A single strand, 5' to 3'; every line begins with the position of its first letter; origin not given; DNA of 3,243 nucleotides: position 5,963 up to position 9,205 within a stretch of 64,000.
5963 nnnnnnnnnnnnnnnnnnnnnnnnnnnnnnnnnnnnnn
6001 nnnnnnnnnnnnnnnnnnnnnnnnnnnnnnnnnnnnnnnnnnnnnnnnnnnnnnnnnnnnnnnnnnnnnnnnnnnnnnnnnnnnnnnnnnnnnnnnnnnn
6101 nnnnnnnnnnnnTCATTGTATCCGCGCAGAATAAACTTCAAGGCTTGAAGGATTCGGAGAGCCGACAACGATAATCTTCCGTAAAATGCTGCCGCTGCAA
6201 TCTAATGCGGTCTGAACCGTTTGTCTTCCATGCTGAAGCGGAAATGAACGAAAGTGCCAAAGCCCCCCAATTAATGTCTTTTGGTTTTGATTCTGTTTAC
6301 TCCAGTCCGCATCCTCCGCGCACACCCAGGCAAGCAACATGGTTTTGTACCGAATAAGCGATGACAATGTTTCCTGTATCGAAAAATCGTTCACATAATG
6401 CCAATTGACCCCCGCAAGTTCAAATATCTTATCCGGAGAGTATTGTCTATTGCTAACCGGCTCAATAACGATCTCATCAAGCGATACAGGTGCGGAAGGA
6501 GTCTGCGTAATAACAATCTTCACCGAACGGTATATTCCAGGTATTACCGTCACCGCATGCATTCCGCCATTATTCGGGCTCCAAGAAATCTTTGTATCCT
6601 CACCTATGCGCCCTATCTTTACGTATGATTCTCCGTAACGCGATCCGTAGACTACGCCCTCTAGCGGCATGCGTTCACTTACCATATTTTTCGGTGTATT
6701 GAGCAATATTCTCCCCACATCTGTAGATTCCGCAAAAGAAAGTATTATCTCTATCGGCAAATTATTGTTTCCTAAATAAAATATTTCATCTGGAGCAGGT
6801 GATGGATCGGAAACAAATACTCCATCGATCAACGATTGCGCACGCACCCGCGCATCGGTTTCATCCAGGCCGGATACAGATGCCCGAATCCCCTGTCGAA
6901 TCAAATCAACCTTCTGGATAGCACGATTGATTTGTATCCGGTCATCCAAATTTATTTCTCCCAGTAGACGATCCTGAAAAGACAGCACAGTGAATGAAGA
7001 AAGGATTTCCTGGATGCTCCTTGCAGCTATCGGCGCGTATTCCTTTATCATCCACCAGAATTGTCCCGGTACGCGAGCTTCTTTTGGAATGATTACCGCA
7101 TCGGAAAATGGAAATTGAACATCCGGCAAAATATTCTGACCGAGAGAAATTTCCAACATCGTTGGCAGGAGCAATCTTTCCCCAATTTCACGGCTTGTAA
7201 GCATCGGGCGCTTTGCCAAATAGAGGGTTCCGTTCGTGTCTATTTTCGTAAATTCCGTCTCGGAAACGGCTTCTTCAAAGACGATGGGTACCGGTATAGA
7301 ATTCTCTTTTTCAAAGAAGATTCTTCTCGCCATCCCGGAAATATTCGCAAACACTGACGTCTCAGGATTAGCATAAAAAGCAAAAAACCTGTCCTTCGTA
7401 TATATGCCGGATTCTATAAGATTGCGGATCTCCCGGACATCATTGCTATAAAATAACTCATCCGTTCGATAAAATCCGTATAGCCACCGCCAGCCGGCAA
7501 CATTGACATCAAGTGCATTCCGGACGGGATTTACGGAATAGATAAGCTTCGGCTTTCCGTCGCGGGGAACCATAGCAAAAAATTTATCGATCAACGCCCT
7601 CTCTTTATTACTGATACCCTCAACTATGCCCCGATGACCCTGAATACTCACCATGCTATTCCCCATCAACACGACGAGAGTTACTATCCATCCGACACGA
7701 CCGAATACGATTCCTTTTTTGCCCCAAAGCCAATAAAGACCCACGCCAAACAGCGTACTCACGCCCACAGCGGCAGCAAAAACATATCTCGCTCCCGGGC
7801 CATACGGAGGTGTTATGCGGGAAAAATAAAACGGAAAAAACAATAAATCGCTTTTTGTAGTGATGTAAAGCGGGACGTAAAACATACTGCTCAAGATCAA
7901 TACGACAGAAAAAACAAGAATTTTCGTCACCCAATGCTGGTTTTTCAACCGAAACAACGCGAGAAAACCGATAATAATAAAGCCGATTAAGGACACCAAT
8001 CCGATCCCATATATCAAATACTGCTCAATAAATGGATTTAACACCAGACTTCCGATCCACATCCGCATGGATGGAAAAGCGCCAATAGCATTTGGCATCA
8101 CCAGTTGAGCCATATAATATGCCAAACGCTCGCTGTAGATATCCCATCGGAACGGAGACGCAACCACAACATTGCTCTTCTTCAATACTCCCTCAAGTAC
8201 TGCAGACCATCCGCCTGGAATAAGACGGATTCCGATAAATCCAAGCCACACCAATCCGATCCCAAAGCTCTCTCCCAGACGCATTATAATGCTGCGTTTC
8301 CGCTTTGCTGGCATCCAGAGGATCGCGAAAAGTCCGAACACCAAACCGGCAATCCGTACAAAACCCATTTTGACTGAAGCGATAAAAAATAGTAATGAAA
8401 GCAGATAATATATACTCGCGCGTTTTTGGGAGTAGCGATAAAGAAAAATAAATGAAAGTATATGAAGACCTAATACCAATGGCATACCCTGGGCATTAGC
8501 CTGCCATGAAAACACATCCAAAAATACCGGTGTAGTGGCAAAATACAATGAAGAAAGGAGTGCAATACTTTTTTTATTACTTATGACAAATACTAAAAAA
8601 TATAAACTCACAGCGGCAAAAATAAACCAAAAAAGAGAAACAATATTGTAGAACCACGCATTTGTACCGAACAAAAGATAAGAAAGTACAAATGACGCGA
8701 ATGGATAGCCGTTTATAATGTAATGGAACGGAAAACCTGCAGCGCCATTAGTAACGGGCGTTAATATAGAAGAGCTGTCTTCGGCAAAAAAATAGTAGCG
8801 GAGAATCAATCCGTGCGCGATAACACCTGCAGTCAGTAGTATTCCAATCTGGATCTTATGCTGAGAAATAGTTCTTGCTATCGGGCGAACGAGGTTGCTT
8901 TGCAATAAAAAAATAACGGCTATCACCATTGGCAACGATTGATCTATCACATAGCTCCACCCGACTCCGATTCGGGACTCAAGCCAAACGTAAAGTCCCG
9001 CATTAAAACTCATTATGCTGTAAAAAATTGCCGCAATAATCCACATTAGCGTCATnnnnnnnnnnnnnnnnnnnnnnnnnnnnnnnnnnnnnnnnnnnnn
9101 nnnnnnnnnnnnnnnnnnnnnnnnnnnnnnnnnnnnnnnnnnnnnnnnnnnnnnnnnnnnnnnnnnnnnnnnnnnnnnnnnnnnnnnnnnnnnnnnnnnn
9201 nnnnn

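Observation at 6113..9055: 980-aa membrane protein with a C-terminal extracytoplasmic domain of about 500 aa and unknown function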

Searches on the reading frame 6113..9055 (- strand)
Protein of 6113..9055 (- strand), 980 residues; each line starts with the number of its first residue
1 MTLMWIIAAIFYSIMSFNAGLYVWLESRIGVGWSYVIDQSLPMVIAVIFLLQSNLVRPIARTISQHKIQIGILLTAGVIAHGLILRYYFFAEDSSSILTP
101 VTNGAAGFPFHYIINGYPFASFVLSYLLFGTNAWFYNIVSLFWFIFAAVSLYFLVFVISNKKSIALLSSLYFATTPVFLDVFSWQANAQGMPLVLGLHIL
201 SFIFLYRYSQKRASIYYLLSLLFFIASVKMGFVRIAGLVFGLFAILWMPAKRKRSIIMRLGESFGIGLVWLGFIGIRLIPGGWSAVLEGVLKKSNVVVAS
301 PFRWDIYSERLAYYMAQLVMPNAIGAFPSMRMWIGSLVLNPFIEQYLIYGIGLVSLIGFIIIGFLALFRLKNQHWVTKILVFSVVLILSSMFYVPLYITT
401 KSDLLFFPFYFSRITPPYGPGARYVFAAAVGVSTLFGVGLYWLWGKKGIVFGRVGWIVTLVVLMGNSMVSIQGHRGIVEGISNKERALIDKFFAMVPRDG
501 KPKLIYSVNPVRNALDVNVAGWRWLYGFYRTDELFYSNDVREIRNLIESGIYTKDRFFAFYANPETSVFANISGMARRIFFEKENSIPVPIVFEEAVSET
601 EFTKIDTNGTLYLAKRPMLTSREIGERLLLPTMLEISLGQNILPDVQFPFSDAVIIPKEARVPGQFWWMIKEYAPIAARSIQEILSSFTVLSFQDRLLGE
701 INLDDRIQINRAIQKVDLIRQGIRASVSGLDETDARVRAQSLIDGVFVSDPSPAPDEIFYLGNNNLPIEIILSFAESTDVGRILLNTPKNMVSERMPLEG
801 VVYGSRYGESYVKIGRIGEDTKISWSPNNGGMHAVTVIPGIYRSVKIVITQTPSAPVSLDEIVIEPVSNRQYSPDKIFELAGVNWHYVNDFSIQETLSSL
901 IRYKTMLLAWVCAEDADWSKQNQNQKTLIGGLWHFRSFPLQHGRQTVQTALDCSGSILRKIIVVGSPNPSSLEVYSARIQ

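Call 6: search_protein_families(library=pfam, proteins=[window:6113-9055:-], max_evalue=0.01)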
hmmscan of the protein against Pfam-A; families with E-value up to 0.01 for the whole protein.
window:6113-9055:- (980 aa): 0 families

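Call 7: search_protein_families(library=ncbifam, proteins=[window:6113-9055:-], max_evalue=0.01)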
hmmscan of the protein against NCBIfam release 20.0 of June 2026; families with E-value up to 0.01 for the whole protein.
window:6113-9055:- (980 aa): 0 families

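Call 11: find_homologous_proteins(query=window:6113-9055:-, max_evalue=0.001)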
Query window:6113-9055:- (980 aa): 12 proteins with E <= 0.001 among 8000 candidates.
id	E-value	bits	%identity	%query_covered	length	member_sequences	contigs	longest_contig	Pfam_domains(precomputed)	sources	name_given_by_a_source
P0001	0.0e+0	2196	100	100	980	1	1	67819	-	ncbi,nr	ncbi:hypothetical protein HY948_04650 [Candidatus Gottesmanbacteria bacterium]|nr:hypothetical prote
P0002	6.4e-267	907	44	100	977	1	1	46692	-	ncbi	-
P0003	1.4e-251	856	43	100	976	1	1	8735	-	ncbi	-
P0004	4.4e-248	844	42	100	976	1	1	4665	-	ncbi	-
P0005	3.5e-176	606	37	98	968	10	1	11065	-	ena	-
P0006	1.8e-175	604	35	100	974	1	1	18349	-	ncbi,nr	ncbi:MAG: hypothetical protein Q7K55_01570 [Candidatus Levybacteria bacterium]|nr:hypothetical prote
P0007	1.4e-174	601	37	99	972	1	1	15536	-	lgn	-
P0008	1.1e-170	588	34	100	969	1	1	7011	-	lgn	-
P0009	8.1e-153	529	33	100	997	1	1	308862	-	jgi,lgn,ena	-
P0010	1.3e-118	416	37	24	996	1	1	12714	-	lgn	-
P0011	4.8e-114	401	32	57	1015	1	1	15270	-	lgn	-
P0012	1.5e-104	369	29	97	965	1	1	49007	-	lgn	-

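Call 12: search_solved_structures(query=window:6113-9055:-, max_evalue=10)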
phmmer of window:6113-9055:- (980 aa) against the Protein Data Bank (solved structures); distinct sequences matched with E-value up to 10: 5.
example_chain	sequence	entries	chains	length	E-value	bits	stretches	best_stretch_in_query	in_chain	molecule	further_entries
3wa1_A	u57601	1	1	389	0.1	13.7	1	536-637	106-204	BinB protein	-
5foy_B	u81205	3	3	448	0.13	13.4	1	536-637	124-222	LARVICIDAL TOXIN 51 KDA PROTEIN | LARVICIDAL TOXIN PROTEIN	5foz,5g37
6s94_A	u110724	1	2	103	0.29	12.2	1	764-825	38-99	Genome polyprotein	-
6s93_A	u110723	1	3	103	0.34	12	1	764-825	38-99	Genome polyprotein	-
6s92_A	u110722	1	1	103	0.34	12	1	764-825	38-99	Genome polyprotein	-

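Call 16: find_homologous_proteins(query=A1, max_evalue=0.001)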
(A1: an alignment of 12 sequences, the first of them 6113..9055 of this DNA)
Query A1 (12 sequences) (980 aa, profile of the alignment): 12 proteins with E <= 0.001 among 8000 candidates.
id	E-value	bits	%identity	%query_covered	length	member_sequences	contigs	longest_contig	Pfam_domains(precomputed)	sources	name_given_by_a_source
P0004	0.0e+0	1403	42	100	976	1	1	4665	-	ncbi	-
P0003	0.0e+0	1397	43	100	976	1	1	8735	-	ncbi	-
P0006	0.0e+0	1390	35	100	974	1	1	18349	-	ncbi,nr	ncbi:MAG: hypothetical protein Q7K55_01570 [Candidatus Levybacteria bacterium]|nr:hypothetical prote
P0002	0.0e+0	1385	44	100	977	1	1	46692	-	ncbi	-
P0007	0.0e+0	1363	37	99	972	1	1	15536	-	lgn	-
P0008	0.0e+0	1356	34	100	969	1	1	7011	-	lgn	-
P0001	0.0e+0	1326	100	100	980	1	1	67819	-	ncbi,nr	ncbi:hypothetical protein HY948_04650 [Candidatus Gottesmanbacteria bacterium]|nr:hypothetical prote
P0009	0.0e+0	1312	33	100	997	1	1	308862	-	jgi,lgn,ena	-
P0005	0.0e+0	1279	37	98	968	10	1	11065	-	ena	-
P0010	0.0e+0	1245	37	24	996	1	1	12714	-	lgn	-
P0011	0.0e+0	1244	32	57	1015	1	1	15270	-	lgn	-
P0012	0.0e+0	1222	29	97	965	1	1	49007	-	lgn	-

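Call 25: find_encoding_contigs(protein=P0009, flank=10000, max_places=2)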
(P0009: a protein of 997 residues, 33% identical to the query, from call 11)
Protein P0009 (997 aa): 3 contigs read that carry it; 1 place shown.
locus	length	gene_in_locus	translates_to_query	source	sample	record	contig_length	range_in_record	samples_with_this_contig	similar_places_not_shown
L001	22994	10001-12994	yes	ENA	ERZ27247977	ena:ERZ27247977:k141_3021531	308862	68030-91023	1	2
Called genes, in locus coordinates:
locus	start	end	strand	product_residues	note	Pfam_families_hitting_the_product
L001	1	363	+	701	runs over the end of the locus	PF13231:PMT_2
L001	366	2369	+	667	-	PF13231:PMT_2 (weak)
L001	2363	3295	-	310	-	PF00535:Glycos_transf_2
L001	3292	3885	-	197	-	PF18915:DUF5667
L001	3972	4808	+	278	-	PF00535:Glycos_transf_2, PF10111:Glyco_tranf_2_2 (weak)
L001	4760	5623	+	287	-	PF01370:Epimerase, PF04321:RmlD_sub_bind (faint), PF07993:NAD_binding_4 (faint), PF16363:GDP_Man_Dehyd, PF02719:Polysacc_synt_2, PF01073:3Beta_HSD (weak)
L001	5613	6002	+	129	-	PF05523:FdtA (weak), PF14667:Polysacc_synt_C, PF07883:Cupin_2 (faint)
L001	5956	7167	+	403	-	PF00534:Glycos_transf_1, PF13692:Glyco_trans_1_4, PF26337:Gtf3_C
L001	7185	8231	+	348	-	PF01073:3Beta_HSD, PF01370:Epimerase, PF02719:Polysacc_synt_2, PF04321:RmlD_sub_bind (weak), PF05368:NmrA (weak), PF16363:GDP_Man_Dehyd, PF13460:NAD_binding_10, PF08485:Polysacc_syn_2C, +1 more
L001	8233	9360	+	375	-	PF02350:Epimerase_2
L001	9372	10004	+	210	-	PF13489:Methyltransf_23, PF13847:Methyltransf_31, PF08241:Methyltransf_11, PF08242:Methyltransf_12, PF13649:Methyltransf_25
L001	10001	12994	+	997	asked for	-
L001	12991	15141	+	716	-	-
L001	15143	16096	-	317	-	PF13489:Methyltransf_23, PF07021:MetW, PF08003:Methyltransf_9 (weak), PF13847:Methyltransf_31, PF08241:Methyltransf_11, PF08242:Methyltransf_12, PF13649:Methyltransf_25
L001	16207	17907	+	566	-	PF02543:Carbam_trans_N, PF16861:Carbam_trans_C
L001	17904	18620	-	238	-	PF00535:Glycos_transf_2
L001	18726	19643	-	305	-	PF02779:Transket_pyr, PF02780:Transketolase_C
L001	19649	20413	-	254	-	PF00456:Transketolase_N, PF13292:DXP_synthase_N (weak)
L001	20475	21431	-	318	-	PF00106:adh_short (faint), PF01073:3Beta_HSD, PF01370:Epimerase, PF02719:Polysacc_synt_2, PF04321:RmlD_sub_bind, PF07993:NAD_binding_4 (faint), PF16363:GDP_Man_Dehyd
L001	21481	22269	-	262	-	PF13489:Methyltransf_23, PF06325:PrmA, PF08003:Methyltransf_9, PF03848:TehB, PF13847:Methyltransf_31, PF08241:Methyltransf_11, PF08242:Methyltransf_12, PF13649:Methyltransf_25, +1 more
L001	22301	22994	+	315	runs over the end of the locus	PF08003:Methyltransf_9, PF13489:Methyltransf_23, PF07021:MetW (weak), PF13847:Methyltransf_31, PF08241:Methyltransf_11, PF08242:Methyltransf_12, PF13649:Methyltransf_25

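Call 26: find_encoding_contigs(protein=P0002, flank=10000, max_places=2)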
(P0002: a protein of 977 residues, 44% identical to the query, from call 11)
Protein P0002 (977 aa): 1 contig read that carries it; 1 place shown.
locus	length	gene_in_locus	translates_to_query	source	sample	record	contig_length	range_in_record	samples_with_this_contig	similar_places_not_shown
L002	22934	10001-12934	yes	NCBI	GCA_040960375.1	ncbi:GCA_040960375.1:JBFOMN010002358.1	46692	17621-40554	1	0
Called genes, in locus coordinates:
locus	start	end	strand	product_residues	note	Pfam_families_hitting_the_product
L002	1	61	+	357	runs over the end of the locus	PF04321:RmlD_sub_bind, PF05368:NmrA, PF01073:3Beta_HSD, PF01370:Epimerase, PF02719:Polysacc_synt_2, PF07993:NAD_binding_4, PF13460:NAD_binding_10, PF16363:GDP_Man_Dehyd, +2 more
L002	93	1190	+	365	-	PF02350:Epimerase_2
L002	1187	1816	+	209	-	PF13489:Methyltransf_23, PF13847:Methyltransf_31, PF08241:Methyltransf_11, PF08242:Methyltransf_12 (weak), PF13649:Methyltransf_25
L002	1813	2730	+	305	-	PF04616:Glyco_hydro_43 (faint), PF24793:GINT1_N (faint), PF04041:Glyco_hydro_130 (weak)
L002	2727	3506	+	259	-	PF01209:Ubie_methyltran, PF13489:Methyltransf_23, PF05175:MTS (weak), PF08241:Methyltransf_11, PF08242:Methyltransf_12, PF13649:Methyltransf_25, PF13847:Methyltransf_31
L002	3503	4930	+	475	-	-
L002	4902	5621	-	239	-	PF00535:Glycos_transf_2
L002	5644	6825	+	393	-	PF01041:DegT_DnrJ_EryC1, PF01053:Cys_Met_Meta_PP (weak)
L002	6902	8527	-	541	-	-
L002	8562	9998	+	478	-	-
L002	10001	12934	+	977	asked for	-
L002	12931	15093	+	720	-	-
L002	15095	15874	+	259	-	PF00483:NTP_transferase, PF12804:NTP_transf_3 (faint)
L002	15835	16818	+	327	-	PF00106:adh_short (weak), PF01073:3Beta_HSD, PF01370:Epimerase, PF02719:Polysacc_synt_2, PF04321:RmlD_sub_bind, PF08659:KR (weak), PF16363:GDP_Man_Dehyd, PF07993:NAD_binding_4, +1 more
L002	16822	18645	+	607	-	PF02776:TPP_enzyme_N, PF00205:TPP_enzyme_M, PF02775:TPP_enzyme_C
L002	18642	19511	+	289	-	PF01370:Epimerase, PF04321:RmlD_sub_bind, PF16363:GDP_Man_Dehyd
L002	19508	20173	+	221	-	PF00106:adh_short (weak), PF01370:Epimerase, PF04321:RmlD_sub_bind (weak), PF08659:KR (faint), PF00106:adh_short, PF13561:adh_short_C2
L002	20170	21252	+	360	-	PF01761:DHQ_synthase, PF24621:DHQS_C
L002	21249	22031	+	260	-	-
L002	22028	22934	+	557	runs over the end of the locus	-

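Call 27: predict_structure(alignment_id=A1)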
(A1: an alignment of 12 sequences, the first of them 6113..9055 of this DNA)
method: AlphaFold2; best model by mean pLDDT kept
length: 980 residues; sequences in the alignment: 12
mean_pLDDT: 81.3   pTM: 0.71
mean pLDDT of the five models: 81.3, 79.3, 77.2, 75.5, 74.7
residues with pLDDT >= 90: 313; 70-90: 496; 50-70: 112; < 50: 59
segments of 3 or more residues with pLDDT < 50: 286-301, 324-342, 395-402, 405-420
pLDDT, mean of each block of 10 residues (from residue 1): 83 83 89 92 93 91 94 94 85 82 82 71 91 88 94 94 94 80 75 92 92 90 91 72 79 75 86 69 48 37 63 77 46 44 64 87 86 83 89 52 47 40 74 91 76 84 85 80 80 90 86 64 87 89 90 92 80 91 76 92 79 90 90 92 89 74 72 73 70 83 88 84 88 86 75 67 89 91 87 86 92 86 66 89 95 87 87 82 84 87 86 88 72 83 88 90 90 93
secondary structure, 60 per line:
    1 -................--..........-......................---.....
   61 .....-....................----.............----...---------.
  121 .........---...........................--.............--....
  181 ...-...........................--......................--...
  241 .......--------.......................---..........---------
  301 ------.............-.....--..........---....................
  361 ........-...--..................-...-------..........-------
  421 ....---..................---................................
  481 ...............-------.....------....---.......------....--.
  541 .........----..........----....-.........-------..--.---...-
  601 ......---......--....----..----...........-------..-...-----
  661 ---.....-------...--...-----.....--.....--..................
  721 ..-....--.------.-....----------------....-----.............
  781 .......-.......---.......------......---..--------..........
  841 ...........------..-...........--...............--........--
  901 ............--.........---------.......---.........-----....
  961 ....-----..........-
elements in order (helices of 4 or more, strands of 3 or more residues): H2-17 H20-29 H31-52 H56-65 H67-86 H91-103 H120-129 H133-159 H162-174 H177-183 H185-211 H214-235 H238-247 H256-278 H282-291 H307-319 H321-325 H328-337 H341-368 H375-392 H404-413 H421-424 H428-445 H449-495 E503-507 H514-517 H521-527 E534-537 H540-549 E557-563 E568-571 H573-581 E597-599 E601-606 E610-615 E618-621 E632-642 E653-655 H664-668 E676-678 H703-722 E724-727 H739-742 E759-762 E768-787 H789-795 E799-805 E812-817 E831-851 E861-866 H867-871 H874-886 H891-898 H901-904 E905-912 H915-923 E933-939 E943-951 E957-964 E970-979

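Call 28: search_protein_representatives(alignment_id=A1)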
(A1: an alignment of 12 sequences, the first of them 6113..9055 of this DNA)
Query: 12 sequences, 980 profile positions. Proteins with E-value up to 0.001 (for the whole library): 976; up to 1e-10: 123; up to 1e-30: 41. The best 150 are listed.
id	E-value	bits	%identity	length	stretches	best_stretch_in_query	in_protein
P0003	0.0e+00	1396.9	-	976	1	3-979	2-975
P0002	0.0e+00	1385.1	-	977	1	2-979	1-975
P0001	0.0e+00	1326.1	-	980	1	1-980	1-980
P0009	0.0e+00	1311.5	-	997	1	2-980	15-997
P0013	0.0e+00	1283.6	-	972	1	3-980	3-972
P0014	0.0e+00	1245.3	-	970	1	6-979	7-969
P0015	0.0e+00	1089.4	-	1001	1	3-980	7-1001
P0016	0.0e+00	1080.6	-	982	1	4-979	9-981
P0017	0.0e+00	1027.0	-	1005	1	4-978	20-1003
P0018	3.7e-296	1001.7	-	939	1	31-979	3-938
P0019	2.3e-287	972.7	-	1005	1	4-980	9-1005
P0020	9.8e-276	934.1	-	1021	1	4-979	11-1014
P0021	2.4e-259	879.9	-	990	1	4-978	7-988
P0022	7.8e-250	848.4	-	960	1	4-979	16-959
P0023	1.4e-247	840.9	-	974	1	3-974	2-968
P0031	2.4e-178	611.8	-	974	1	5-976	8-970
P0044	1.7e-45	172.1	-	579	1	6-579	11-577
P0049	2.0e-31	125.5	-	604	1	5-578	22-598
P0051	6.4e-27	110.6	-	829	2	61-497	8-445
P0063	3.0e-21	91.8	-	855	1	70-495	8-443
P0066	6.0e-21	90.8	-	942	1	70-912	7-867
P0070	1.2e-19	86.5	-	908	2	58-654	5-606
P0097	1.2e-14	69.9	-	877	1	57-581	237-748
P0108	4.6e-13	64.7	-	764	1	69-503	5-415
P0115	1.2e-12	63.3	-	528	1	63-582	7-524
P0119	2.2e-12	62.4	-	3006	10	750-865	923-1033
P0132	1.1e-10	56.8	-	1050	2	6-647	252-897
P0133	1.2e-10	56.7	-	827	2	123-471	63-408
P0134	1.3e-10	56.6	-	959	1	58-979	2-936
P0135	1.7e-10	56.2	-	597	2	99-355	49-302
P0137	2.0e-10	56.0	-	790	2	68-356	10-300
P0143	4.5e-10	54.8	-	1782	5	734-855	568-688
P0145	7.1e-10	54.1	-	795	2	59-314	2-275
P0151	1.0e-09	53.6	-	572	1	68-472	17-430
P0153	1.1e-09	53.5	-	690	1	69-577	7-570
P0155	1.4e-09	53.2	-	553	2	59-356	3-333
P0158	1.6e-09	53.0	-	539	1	122-360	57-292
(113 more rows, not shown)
